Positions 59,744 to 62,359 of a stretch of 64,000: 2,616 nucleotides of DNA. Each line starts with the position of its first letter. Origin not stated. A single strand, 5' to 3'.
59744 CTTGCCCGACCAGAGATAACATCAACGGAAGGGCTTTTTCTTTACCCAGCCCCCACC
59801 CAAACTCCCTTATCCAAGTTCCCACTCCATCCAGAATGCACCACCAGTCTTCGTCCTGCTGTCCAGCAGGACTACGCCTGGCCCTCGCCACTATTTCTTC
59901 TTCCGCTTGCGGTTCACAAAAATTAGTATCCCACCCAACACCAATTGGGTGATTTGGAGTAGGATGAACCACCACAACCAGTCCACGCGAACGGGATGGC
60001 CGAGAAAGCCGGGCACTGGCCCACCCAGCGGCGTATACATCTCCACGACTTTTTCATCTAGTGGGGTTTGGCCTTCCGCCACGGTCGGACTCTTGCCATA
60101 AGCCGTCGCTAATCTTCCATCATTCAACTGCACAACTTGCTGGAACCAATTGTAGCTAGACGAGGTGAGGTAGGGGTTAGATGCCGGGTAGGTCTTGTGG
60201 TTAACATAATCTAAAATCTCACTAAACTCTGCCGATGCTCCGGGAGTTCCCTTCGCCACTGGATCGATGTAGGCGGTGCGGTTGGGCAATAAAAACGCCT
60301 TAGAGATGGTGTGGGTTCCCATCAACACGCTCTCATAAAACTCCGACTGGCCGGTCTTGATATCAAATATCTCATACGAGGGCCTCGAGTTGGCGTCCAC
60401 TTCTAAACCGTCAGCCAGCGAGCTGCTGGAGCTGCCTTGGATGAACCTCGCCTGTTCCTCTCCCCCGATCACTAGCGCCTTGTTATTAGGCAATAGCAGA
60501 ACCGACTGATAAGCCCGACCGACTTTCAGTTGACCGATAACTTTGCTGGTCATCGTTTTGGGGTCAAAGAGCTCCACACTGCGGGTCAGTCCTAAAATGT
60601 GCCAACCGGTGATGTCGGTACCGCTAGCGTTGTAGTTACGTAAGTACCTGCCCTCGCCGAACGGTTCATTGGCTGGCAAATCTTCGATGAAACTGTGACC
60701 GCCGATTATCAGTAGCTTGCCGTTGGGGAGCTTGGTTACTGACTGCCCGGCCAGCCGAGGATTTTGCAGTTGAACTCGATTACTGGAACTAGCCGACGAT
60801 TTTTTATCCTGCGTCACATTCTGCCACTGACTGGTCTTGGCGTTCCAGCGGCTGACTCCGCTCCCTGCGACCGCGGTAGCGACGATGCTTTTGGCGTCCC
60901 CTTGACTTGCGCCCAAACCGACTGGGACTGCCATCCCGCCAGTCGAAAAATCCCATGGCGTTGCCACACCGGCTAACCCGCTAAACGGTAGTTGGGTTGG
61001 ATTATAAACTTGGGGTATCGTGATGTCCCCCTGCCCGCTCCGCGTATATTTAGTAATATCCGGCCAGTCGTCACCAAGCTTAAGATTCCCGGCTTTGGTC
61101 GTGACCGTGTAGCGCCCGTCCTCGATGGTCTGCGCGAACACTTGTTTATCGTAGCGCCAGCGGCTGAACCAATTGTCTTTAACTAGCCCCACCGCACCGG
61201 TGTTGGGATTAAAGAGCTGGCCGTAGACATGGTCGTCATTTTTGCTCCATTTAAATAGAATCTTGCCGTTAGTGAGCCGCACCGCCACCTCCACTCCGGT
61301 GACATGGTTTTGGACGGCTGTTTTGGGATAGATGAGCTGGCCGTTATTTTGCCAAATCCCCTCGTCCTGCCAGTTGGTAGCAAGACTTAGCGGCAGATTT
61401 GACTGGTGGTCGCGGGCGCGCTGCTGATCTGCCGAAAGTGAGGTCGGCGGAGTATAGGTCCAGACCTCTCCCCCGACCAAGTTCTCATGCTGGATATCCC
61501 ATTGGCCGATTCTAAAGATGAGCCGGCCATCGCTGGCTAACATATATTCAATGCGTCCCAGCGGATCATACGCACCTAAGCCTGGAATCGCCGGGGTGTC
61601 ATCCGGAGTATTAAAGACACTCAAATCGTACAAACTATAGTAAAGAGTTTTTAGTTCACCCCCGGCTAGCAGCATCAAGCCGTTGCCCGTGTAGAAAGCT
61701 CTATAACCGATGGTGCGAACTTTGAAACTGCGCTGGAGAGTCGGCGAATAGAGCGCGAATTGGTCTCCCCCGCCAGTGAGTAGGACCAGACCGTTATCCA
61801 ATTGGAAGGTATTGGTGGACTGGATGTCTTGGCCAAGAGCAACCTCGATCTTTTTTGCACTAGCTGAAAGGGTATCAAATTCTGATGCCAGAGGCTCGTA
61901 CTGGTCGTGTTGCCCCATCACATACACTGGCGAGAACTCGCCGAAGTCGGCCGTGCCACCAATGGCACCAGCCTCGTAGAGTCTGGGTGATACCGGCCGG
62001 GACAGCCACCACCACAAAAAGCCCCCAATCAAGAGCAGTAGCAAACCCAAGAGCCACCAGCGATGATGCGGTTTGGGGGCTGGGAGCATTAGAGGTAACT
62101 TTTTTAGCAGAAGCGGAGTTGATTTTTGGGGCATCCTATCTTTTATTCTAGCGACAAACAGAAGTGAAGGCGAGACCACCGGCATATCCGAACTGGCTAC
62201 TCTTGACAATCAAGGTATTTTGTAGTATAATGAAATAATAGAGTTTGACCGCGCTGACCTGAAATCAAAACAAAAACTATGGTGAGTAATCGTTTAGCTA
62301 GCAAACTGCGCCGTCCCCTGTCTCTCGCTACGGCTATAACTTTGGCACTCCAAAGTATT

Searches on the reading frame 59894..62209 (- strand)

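Call 86: search_protein_families(library=pfam, proteins=[window:59894-62209:-], max_evalue=0.001)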
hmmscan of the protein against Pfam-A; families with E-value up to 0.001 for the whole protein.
window:59894-62209:- (772 aa): 1 family
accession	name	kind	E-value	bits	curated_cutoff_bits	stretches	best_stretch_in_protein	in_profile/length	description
PF13964.12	Kelch_6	-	0.00013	22.3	25.3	0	542-565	27-50/50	Kelch motif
